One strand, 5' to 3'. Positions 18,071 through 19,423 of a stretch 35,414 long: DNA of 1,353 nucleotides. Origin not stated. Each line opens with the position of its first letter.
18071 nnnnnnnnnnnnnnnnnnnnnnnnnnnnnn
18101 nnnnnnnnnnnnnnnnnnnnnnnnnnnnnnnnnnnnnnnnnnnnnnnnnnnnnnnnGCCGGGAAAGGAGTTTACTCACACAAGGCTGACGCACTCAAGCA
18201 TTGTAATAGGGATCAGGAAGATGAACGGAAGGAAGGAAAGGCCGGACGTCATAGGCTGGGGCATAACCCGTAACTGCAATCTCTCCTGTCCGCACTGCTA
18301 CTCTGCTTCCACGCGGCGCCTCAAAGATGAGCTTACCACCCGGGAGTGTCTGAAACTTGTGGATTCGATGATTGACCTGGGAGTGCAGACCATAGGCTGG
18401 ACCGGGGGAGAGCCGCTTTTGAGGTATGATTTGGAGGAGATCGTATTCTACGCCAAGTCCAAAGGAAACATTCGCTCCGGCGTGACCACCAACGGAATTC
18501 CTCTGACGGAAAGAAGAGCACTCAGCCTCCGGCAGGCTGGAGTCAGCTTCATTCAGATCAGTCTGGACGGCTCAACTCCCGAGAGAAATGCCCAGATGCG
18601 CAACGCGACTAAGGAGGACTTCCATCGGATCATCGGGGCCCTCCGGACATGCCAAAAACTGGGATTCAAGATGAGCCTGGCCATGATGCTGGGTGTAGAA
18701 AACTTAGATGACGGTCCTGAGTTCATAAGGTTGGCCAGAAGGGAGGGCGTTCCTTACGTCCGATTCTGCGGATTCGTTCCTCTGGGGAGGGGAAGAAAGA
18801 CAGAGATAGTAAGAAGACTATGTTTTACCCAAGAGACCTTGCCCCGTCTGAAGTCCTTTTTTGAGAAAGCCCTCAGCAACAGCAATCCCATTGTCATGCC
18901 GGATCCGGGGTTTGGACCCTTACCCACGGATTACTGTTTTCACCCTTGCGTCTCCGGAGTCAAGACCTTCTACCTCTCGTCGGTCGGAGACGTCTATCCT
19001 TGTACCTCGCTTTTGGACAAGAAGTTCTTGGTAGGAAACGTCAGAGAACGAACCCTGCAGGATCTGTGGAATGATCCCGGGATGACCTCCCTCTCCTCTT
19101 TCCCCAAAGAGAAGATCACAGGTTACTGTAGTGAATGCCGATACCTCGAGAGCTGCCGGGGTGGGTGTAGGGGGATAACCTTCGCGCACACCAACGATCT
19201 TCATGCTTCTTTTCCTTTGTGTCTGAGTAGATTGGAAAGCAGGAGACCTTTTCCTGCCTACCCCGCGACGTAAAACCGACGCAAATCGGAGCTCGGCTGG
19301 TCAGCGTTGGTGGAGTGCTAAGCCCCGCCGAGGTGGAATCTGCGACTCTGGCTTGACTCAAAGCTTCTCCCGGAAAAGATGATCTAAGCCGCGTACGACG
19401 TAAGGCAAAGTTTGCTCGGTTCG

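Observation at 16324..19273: Candidate new RiPP locus: two different radical-SAM/SPASM enzymes bracket two paralogous Pro-rich peptide genes missing from the ORF track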

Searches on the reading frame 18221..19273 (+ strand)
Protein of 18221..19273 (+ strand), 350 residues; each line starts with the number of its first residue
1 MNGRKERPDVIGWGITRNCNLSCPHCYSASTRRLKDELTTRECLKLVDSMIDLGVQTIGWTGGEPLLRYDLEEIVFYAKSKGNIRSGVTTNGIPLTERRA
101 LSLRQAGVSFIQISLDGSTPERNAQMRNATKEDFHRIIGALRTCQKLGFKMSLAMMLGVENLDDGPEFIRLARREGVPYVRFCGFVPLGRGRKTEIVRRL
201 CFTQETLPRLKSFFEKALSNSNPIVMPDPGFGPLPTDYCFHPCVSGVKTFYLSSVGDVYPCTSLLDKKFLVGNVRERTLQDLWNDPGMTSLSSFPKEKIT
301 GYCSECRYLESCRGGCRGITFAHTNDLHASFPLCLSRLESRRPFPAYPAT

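Call 3: search_protein_families(library=ncbifam, proteins=[window:18221-19273:+], max_evalue=1)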
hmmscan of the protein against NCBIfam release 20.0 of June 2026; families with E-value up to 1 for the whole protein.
window:18221-19273:+ (350 aa): 89 families (the best 25 are shown)
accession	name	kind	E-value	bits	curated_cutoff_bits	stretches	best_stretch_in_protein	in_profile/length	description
TIGR04347.1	pseudo_SAM_Halo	equivalog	3.4e-47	161.5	525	2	5-185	35-210/390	TIGR04347 family pseudo-SAM/SPASM protein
TIGR04546.1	rSAM_ahbC_deAc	equivalog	7.7e-46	156.6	650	2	7-193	37-221/390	12,18-didecarboxysiroheme deacetylase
TIGR04545.1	rSAM_ahbD_hemeb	equivalog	4.1e-45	154.7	500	2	11-195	2-185/339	heme b synthase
NF045574.1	sacti_mat_StsB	exception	4.6e-45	154.3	625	1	13-328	100-407/466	StsB family radical SAM/SPASM domain sactipeptide maturase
TIGR04054.1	rSAM_NirJ1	equivalog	4.6e-45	153.9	650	2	8-193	35-218/387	putative heme d1 biosynthesis radical SAM protein NirJ1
TIGR03962.1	mycofact_rSAM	equivalog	1.5e-43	149.3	265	1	8-336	11-333/339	mycofactocin radical SAM maturase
TIGR04055.1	rSAM_NirJ2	equivalog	8.3e-43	147.1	500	1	10-336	1-324/326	putative heme d1 biosynthesis radical SAM protein NirJ2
TIGR04051.1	rSAM_NirJ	equivalog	4.3e-42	144.3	515.45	2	10-218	3-207/354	heme d1 biosynthesis radical SAM protein NirJ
TIGR04053.2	TIGR04053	equivalog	1.5e-40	139.6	395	2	5-197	4-198/366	TIGR04053 family radical SAM/SPASM domain-containing protein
TIGR03913.1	rad_SAM_trio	equivalog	2.2e-35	122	591.75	1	10-318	20-337/477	GDL motif peptide-associated radical SAM/SPASM maturase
TIGR04303.1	GeoRSP_rSAM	equivalog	8.6e-34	117.6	400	1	8-334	4-324/325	GeoRSP system radical SAM/SPASM protein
NF050035.1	rSAM_WgK_link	exception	2.4e-33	115.6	650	2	4-197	4-196/367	radical SAM/SPASM peptide maturase WgkB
TIGR02109.1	PQQ_syn_pqqE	equivalog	2.2e-32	112.4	381.35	1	14-335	12-331/358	pyrroloquinoline quinone biosynthesis protein PqqE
TIGR02666.1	moaA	equivalog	6.6e-28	97.6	284.05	1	15-214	16-220/336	GTP 3',8-cyclase MoaA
TIGR04103.1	rSAM_nif11_3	equivalog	7.9e-27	93.9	725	2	11-152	7-145/412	nif11-class peptide radical SAM maturase 3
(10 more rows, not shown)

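Call 4: search_protein_families(library=pfam, proteins=[window:18221-19273:+], max_evalue=1)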
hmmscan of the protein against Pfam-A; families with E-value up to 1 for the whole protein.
window:18221-19273:+ (350 aa): 3 families
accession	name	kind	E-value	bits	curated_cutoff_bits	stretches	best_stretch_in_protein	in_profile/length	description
PF04055.27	Radical_SAM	-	4.4e-32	112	29.5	1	15-171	3-165/166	Radical SAM superfamily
PF13186.11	SPASM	-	4e-10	40.3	21.5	1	243-306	1-66/67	Iron-sulfur cluster-binding domain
PF13353.11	Fer4_12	-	1.5e-05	25.8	22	1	17-125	13-123/137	4Fe-4S single cluster domain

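Call 19: search_solved_structures(query=window:18221-19273:+, max_evalue=0.001)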
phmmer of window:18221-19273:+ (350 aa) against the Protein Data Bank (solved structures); distinct sequences matched with E-value up to 0.001: 20.
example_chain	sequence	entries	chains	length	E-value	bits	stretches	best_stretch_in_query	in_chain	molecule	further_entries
6efn_A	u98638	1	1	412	1.9e-13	53.4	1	15-285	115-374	Sporulation killing factor maturation protein SkfB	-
6c8v_A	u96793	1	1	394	1.7e-12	50.3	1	15-338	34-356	Coenzyme PQQ synthesis protein E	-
7tol_A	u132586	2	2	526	3e-12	49.5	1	14-194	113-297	glycerol dibiphytanyl glycerol tetraether - macrocyclic archaeol synthase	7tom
5wgg_A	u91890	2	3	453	1.6e-10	43.8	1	13-127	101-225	Radical SAM domain protein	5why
7vob_C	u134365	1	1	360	5.1e-10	42.1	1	16-178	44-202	Cytosylglucuronate decarboxylase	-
7voc_C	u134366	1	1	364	5.3e-10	42.1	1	16-178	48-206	Cytosylglucuronate decarboxylase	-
8wm2_A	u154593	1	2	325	1.4e-09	40.7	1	10-192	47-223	Fe-S radical SAM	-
2fb2_A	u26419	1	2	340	7.1e-09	38.4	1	12-192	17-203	Molybdenum cofactor biosynthesis protein A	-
1tv7_A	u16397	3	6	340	9.9e-09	37.9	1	14-191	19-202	Molybdenum cofactor biosynthesis protein A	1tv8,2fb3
5v1q_A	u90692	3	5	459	1.2e-08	37.6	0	237-317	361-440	Radical SAM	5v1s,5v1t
4m7s_A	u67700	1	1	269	8.8e-08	34.8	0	251-307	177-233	BtrN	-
4m7t_A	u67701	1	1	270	8.8e-08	34.8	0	251-307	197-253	BtrN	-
4k37_A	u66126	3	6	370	1e-07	34.6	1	17-319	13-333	Anaerobic sulfatase-maturating enzyme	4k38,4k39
4k36_A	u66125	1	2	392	1.3e-07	34.2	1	17-319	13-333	Anaerobic sulfatase-maturating enzyme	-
9dfu_A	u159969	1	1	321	3.8e-06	29.4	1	8-156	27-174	Radical SAM core domain-containing protein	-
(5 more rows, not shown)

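Call 35: find_homologous_proteins(query=window:18221-19273:+, max_evalue=1e-15)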
Query window:18221-19273:+ (350 aa): 756 proteins with E <= 1e-15 among 2943 candidates; the best 120 are listed.
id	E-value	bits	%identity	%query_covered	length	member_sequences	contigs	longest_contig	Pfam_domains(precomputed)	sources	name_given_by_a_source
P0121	4.7e-242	820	100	100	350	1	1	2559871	PF13186.12,PF04055.28,PF13353.12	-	-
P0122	2.6e-175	601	74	97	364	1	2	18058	PF13186.12,PF04055.28,PF13353.12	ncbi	-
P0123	1.2e-165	569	70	96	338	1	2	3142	PF13186.12,PF04055.28,PF13353.12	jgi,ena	jgi:radical SAM protein with 4Fe4S-binding SPASM domain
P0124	9.8e-163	559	68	98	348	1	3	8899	PF13186.12,PF04055.28,PF13353.12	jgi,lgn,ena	-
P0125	4.5e-158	544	67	98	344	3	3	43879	PF13186.12,PF04055.28,PF13353.12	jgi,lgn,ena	-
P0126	2.4e-146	505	64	95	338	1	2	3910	PF13186.12,PF04055.28,PF13353.12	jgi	-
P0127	1.2e-138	480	58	95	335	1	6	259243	PF13186.12,PF04055.28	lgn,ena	-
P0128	3.3e-137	475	59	95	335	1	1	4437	PF13186.12,PF04055.28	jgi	jgi:radical SAM protein with 4Fe4S-binding SPASM domain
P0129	1.3e-136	474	57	95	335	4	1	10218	PF13186.12,PF04055.28,PF13353.12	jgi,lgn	jgi:radical SAM protein with 4Fe4S-binding SPASM domain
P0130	1.3e-135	470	57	95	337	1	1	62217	PF13186.12,PF04055.28,PF13353.12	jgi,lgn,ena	-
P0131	2.5e-134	466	57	96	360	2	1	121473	PF13186.12,PF04055.28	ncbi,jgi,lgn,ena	-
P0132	7.2e-134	464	59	93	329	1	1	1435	PF13186.12,PF04055.28,PF13353.12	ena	-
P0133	2.1e-133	463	61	95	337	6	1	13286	PF13186.12,PF04055.28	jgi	-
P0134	4.9e-132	458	57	97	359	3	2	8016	PF13186.12,PF04055.28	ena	-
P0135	5.6e-132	458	60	95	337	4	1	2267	PF13186.12,PF04055.28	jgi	-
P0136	7.3e-132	458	59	96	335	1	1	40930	PF13186.12,PF04055.28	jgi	-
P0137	2.7e-130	453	58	93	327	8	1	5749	PF13186.12,PF04055.28,PF13353.12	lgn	-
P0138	3.5e-130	452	56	95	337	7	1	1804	PF13186.12,PF04055.28,PF13353.12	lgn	-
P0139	1.5e-129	450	60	95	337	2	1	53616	PF13186.12,PF04055.28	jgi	jgi:radical SAM protein with 4Fe4S-binding SPASM domain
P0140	3.1e-129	449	56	97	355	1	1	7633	PF13186.12,PF04055.28,PF13353.12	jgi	jgi:radical SAM protein with 4Fe4S-binding SPASM domain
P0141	3.1e-129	449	55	95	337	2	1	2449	PF13186.12,PF04055.28,PF13353.12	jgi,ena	-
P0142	5.9e-128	445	56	95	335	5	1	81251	PF13186.12,PF04055.28,PF13353.12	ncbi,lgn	ncbi:MAG: radical SAM protein [Candidatus Zixiibacteriota bacterium]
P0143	7.9e-128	445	55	95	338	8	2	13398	PF13186.12,PF04055.28,PF13353.12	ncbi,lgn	-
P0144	1.3e-126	441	56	95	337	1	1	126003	PF13186.12,PF04055.28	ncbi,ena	-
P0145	2.8e-126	439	54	96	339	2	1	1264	PF13186.12,PF04055.28,PF13353.12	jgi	jgi:radical SAM protein with 4Fe4S-binding SPASM domain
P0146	2.8e-126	439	56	95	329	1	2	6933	PF13186.12,PF04055.28,PF13353.12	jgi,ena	-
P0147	8.7e-126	438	55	95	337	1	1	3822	PF13186.12,PF04055.28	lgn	-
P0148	5.9e-125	435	55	95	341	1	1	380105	PF13186.12,PF04055.28,PF13353.12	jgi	jgi:radical SAM protein with 4Fe4S-binding SPASM domain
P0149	8.8e-124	431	57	95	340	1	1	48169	PF13186.12,PF04055.28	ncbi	-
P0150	1.1e-123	431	54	95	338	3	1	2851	PF13186.12,PF04055.28,PF13353.12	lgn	-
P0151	1.6e-123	430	56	94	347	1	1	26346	PF13186.12,PF04055.28,PF13353.12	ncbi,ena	-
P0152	3.8e-123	429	54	97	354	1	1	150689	PF13186.12,PF04055.28,PF13353.12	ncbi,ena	-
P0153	8.8e-123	428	56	94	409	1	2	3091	PF13186.12,PF04055.28,PF13353.12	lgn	-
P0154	3.1e-122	426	53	95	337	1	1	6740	PF13186.12,PF04055.28,PF13353.12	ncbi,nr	ncbi:MAG: radical SAM protein [Candidatus Zixiibacteriota bacterium]|nr:MAG: radical SAM protein [ca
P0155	3.2e-122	426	55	97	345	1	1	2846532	PF13186.12,PF04055.28,PF13353.12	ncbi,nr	ncbi:MAG: radical SAM protein [Candidatus Zixiibacteriota bacterium]|nr:MAG: radical SAM protein [ca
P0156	4.3e-122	426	53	95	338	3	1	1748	PF13186.12,PF04055.28,PF13353.12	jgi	jgi:radical SAM protein with 4Fe4S-binding SPASM domain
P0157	5.4e-122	425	54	97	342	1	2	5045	PF13186.12,PF04055.28,PF13353.12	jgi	jgi:radical SAM protein with 4Fe4S-binding SPASM domain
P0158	5.6e-122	425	53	97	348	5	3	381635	PF13186.12,PF04055.28,PF13353.12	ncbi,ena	-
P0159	5.9e-122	425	51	96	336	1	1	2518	PF13186.12,PF04055.28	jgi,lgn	jgi:radical SAM protein with 4Fe4S-binding SPASM domain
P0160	6.7e-122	425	54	97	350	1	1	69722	PF13186.12,PF04055.28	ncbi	-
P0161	1.2e-121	424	54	97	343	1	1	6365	PF13186.12,PF04055.28,PF13353.12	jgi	jgi:radical SAM protein with 4Fe4S-binding SPASM domain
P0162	1.4e-121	424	53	96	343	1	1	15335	PF13186.12,PF04055.28,PF13353.12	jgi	-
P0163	1.8e-121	424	54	96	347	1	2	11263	PF13186.12,PF04055.28,PF13353.12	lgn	-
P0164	1.8e-120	420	53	96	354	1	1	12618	PF13186.12,PF04055.28,PF13353.12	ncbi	-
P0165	3.0e-120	420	53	97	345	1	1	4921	PF13186.12,PF04055.28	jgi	-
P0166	3.3e-120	420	53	95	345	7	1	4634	PF13186.12,PF04055.28,PF13353.12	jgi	-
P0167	7.7e-120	418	53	97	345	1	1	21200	PF13186.12,PF04055.28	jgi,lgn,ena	-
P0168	1.2e-119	418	53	95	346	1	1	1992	PF13186.12,PF04055.28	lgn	-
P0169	3.2e-119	416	53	97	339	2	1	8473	PF13186.12,PF04055.28,PF13353.12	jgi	jgi:radical SAM protein with 4Fe4S-binding SPASM domain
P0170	4.4e-119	416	52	96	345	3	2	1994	PF13186.12,PF04055.28,PF13353.12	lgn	-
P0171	6.6e-119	415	52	95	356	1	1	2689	PF13186.12,PF04055.28,PF13353.12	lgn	-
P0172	1.1e-118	415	53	95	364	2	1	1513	PF13186.12,PF04055.28,PF13353.12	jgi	jgi:radical SAM protein with 4Fe4S-binding SPASM domain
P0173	1.1e-118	414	55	95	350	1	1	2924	PF13186.12,PF04055.28,PF13353.12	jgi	-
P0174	1.5e-118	414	55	96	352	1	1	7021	PF13186.12,PF04055.28,PF13353.12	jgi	jgi:radical SAM protein with 4Fe4S-binding SPASM domain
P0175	1.7e-118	414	55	95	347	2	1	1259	PF13186.12,PF04055.28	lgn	-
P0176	2.2e-118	414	52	97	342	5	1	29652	PF13186.12,PF04055.28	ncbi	-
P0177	4.5e-118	413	54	97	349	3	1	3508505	PF13186.12,PF04055.28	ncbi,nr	ncbi:Radical SAM domain protein [Candidatus Zixiibacteriota bacterium]|nr:Radical SAM domain protein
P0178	6.5e-118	412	53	99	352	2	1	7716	PF13186.12,PF04055.28,PF13353.12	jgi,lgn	-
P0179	6.8e-118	412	52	97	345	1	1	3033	PF13186.12,PF04055.28,PF13353.12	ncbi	ncbi:MAG: radical SAM protein [Candidatus Zixiibacteriota bacterium]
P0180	9.4e-118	411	53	96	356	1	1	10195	PF13186.12,PF04055.28,PF13353.12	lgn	-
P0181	1.1e-117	411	54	96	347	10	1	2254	PF13186.12,PF04055.28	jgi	jgi:radical SAM protein with 4Fe4S-binding SPASM domain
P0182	1.7e-117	411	53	94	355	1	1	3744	PF13186.12,PF04055.28,PF13353.12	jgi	jgi:radical SAM protein with 4Fe4S-binding SPASM domain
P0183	1.8e-117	410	54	96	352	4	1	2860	PF13186.12,PF04055.28,PF13353.12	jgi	jgi:radical SAM protein with 4Fe4S-binding SPASM domain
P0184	2.8e-117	410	52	99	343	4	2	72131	PF13186.12,PF04055.28,PF13353.12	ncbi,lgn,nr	ncbi:MAG: radical SAM protein [candidate division Zixibacteria bacterium]|nr:radical SAM protein [ca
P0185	3.0e-117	410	53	95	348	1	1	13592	PF13186.12,PF04055.28,PF13353.12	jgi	-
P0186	3.4e-117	410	53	97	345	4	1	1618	PF13186.12,PF04055.28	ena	-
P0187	3.4e-117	410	51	97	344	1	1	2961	PF13186.12,PF04055.28,PF13353.12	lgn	-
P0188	9.4e-117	408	54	94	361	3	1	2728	PF13186.12,PF04055.28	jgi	jgi:radical SAM protein with 4Fe4S-binding SPASM domain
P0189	1.7e-116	407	52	95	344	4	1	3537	PF13186.12,PF04055.28,PF13353.12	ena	-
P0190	1.8e-116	407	53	94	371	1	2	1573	PF13186.12,PF04055.28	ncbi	-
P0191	1.8e-116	407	55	94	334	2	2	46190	PF13186.12,PF04055.28,PF13353.12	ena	-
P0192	2.1e-116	407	51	97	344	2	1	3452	PF13186.12,PF04055.28,PF13353.12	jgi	jgi:radical SAM protein with 4Fe4S-binding SPASM domain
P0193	3.8e-116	406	51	95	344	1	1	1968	PF13186.12,PF04055.28,PF13353.12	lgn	-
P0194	4.7e-116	406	52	96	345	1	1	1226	PF13186.12,PF04055.28,PF13353.12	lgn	-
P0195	8.0e-116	405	51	94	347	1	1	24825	PF00682.26,PF13186.12,PF04055.28,PF13353.12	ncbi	-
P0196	9.1e-116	405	51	97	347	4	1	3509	PF13186.12,PF04055.28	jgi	-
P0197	1.6e-115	404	54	97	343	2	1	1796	PF13186.12,PF04055.28,PF13353.12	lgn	-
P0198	2.1e-115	404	51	96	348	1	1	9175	PF13186.12,PF04055.28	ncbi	-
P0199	3.0e-115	403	52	94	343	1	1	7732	PF13186.12,PF04055.28,PF13353.12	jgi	jgi:radical SAM protein with 4Fe4S-binding SPASM domain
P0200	3.2e-115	403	52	94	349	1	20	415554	PF13186.12,PF04055.28,PF13353.12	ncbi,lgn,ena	-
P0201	3.4e-115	403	51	96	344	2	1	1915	PF13186.12,PF04055.28,PF13353.12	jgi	jgi:radical SAM protein with 4Fe4S-binding SPASM domain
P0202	6.5e-115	402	51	97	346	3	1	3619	PF13186.12,PF04055.28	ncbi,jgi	ncbi:MAG: radical SAM protein [Candidatus Zixiibacteriota bacterium]|jgi:radical SAM protein with 4F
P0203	6.8e-115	402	50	96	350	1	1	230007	PF13186.12,PF04055.28,PF13353.12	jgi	jgi:radical SAM protein with 4Fe4S-binding SPASM domain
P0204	1.5e-114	401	53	96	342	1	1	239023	PF13186.12,PF04055.28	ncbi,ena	-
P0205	1.5e-114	401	53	94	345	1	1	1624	PF13186.12,PF04055.28,PF13353.12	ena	-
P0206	2.5e-114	400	52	94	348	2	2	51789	PF13186.12,PF04055.28,PF13353.12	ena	-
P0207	2.5e-114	400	51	96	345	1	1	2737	PF13186.12,PF04055.28,PF13353.12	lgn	-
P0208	4.6e-114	399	52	94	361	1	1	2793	PF13186.12,PF04055.28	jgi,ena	-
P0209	5.2e-114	399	51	95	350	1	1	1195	PF13186.12,PF04055.28,PF13353.12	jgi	jgi:radical SAM protein with 4Fe4S-binding SPASM domain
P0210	6.8e-114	399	51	96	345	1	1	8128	PF13186.12,PF04055.28,PF13353.12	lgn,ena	-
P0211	1.2e-113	398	50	95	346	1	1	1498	PF13186.12,PF04055.28,PF13353.12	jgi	-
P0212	1.3e-113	398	50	96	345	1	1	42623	PF13186.12,PF04055.28,PF13353.12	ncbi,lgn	-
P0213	2.2e-113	397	50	96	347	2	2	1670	PF13186.12,PF04055.28,PF13353.12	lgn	-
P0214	3.8e-113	396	51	95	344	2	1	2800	PF13186.12,PF04055.28,PF13353.12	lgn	-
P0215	5.0e-113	396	51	97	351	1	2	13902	PF13186.12,PF04055.28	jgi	jgi:radical SAM protein with 4Fe4S-binding SPASM domain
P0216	5.1e-113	396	52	95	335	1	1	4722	PF13186.12,PF04055.28,PF13353.12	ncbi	-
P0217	8.3e-113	395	51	96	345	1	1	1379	PF13186.12,PF04055.28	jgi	jgi:radical SAM protein with 4Fe4S-binding SPASM domain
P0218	1.2e-112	395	50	95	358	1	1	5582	PF13186.12,PF04055.28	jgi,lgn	jgi:radical SAM protein with 4Fe4S-binding SPASM domain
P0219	1.2e-112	395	52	95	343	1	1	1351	PF13186.12,PF04055.28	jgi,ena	-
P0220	1.6e-112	394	50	97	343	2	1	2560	PF13186.12,PF04055.28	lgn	-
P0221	1.7e-112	394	51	97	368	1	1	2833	PF13186.12,PF04055.28,PF13353.12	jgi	jgi:radical SAM protein with 4Fe4S-binding SPASM domain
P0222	1.9e-112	394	53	95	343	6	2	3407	PF13186.12,PF04055.28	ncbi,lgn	-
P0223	3.2e-112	393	50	99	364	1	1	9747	PF13186.12,PF04055.28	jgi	jgi:radical SAM protein with 4Fe4S-binding SPASM domain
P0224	4.9e-112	393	51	96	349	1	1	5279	PF13186.12,PF04055.28,PF13353.12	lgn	-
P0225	5.1e-112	393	51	95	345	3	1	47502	PF13186.12,PF04055.28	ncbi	-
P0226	7.4e-112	392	50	96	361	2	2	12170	PF13186.12,PF04055.28,PF13353.12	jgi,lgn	jgi:AdoMet-dependent heme synthase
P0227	8.9e-112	392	52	95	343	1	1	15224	PF13186.12,PF04055.28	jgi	jgi:radical SAM protein with 4Fe4S-binding SPASM domain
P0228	9.8e-112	392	52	95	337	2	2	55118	PF13186.12,PF04055.28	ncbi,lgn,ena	-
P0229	1.0e-111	392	52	96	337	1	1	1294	PF13186.12,PF04055.28,PF13353.12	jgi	-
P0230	1.1e-111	391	53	95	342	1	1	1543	PF13186.12,PF04055.28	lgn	-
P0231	1.4e-111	391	51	94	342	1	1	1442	PF13186.12,PF04055.28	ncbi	-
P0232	1.4e-111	391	51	95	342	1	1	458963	PF13186.12,PF04055.28,PF13353.12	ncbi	-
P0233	2.2e-111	391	52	95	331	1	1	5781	PF13186.12,PF04055.28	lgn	-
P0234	3.1e-111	390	51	96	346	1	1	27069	PF13186.12,PF04055.28,PF13353.12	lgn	-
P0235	3.6e-111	390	50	94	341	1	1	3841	PF13186.12,PF04055.28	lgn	-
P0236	3.9e-111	390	51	97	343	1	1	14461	PF13186.12,PF04055.28,PF13353.12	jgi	jgi:AdoMet-dependent heme synthase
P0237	4.2e-111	390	50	95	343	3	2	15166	PF13186.12,PF04055.28,PF13353.12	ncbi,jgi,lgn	jgi:radical SAM protein with 4Fe4S-binding SPASM domain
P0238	8.4e-111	389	49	93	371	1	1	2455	PF13186.12,PF04055.28,PF13353.12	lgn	-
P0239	8.9e-111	388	52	95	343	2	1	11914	PF13186.12,PF04055.28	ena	-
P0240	1.0e-110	388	49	95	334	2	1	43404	PF13186.12,PF04055.28,PF13353.12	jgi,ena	-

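Call 38: find_encoding_contigs(protein=P0125, flank=5000, max_places=3)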
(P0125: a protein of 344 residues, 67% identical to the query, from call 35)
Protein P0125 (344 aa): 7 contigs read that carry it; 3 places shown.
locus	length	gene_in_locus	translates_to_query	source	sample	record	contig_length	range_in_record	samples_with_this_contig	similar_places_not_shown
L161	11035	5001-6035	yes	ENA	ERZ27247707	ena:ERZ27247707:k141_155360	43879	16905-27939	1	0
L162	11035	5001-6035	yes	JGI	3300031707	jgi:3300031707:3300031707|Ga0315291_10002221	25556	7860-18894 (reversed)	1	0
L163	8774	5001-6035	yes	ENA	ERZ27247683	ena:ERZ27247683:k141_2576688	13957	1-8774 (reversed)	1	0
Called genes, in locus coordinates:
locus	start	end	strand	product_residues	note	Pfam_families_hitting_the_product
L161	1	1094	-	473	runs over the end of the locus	-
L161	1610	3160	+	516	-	PF06739:SBBP (weak), PF24170:Fn3-II_PB4 (faint), PF06739:SBBP, PF00404:Dockerin_1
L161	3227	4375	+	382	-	-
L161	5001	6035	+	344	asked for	PF13353:Fer4_12 (weak), PF04055:Radical_SAM, PF13186:SPASM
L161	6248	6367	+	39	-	-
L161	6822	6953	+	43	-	-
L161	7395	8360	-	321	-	PF02540:NAD_synthase, PF01171:ATP_bind_3 (weak), PF00958:GMP_synt_C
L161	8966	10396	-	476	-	PF19494:DUF6029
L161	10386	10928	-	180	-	PF08534:Redoxin, PF00578:AhpC-TSA, PF00085:Thioredoxin (weak), PF13098:Thioredoxin_2, PF13905:Thioredoxin_8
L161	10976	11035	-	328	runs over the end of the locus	PF13905:Thioredoxin_8 (faint), PF08308:PEGA, PF00578:AhpC-TSA, PF08534:Redoxin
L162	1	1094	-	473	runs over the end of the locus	-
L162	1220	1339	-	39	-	-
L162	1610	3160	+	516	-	PF06739:SBBP (weak), PF24170:Fn3-II_PB4 (faint), PF06739:SBBP, PF00404:Dockerin_1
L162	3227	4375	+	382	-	-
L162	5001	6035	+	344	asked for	PF13353:Fer4_12 (weak), PF04055:Radical_SAM, PF13186:SPASM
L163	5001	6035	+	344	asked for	PF13353:Fer4_12 (weak), PF04055:Radical_SAM, PF13186:SPASM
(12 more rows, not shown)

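Call 39: find_encoding_contigs(protein=P0124, flank=5000, max_places=3)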
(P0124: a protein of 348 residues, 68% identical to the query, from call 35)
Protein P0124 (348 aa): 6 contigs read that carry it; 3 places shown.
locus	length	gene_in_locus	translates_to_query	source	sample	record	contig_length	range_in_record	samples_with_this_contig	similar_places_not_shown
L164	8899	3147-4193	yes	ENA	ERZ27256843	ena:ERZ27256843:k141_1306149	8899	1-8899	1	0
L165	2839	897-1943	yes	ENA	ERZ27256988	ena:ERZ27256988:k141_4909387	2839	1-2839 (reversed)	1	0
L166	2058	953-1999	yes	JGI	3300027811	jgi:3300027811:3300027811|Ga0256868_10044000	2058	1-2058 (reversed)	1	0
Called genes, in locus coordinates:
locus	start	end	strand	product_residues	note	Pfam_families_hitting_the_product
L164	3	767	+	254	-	?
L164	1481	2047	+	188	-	PF08534:Redoxin, PF00578:AhpC-TSA, PF13098:Thioredoxin_2 (weak), PF13905:Thioredoxin_8 (weak)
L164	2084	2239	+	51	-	-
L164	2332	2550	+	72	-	-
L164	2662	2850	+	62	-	-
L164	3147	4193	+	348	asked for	PF13353:Fer4_12 (weak), PF04055:Radical_SAM, PF13186:SPASM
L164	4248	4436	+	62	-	-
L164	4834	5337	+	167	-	PF08534:Redoxin, PF00578:AhpC-TSA, PF00255:GSHPx (weak), PF00085:Thioredoxin (weak), PF13098:Thioredoxin_2 (weak), PF13905:Thioredoxin_8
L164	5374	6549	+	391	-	PF01053:Cys_Met_Meta_PP, PF00155:Aminotran_1_2 (weak), PF01212:Beta_elim_lyase (weak)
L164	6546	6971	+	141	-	PF01986:DUF123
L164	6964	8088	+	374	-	PF04015:DUF362, PF14697:Fer4_21 (faint), PF00037:Fer4 (weak), PF13237:Fer4_10 (faint), PF12838:Fer4_7 (weak), PF13187:Fer4_9 (weak), PF12837:Fer4_6 (weak), PF00037:Fer4 (weak), +1 more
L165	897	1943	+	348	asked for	PF13353:Fer4_12 (weak), PF04055:Radical_SAM, PF13186:SPASM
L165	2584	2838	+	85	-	?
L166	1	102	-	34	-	?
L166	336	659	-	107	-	-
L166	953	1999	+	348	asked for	PF13353:Fer4_12 (weak), PF04055:Radical_SAM, PF13186:SPASM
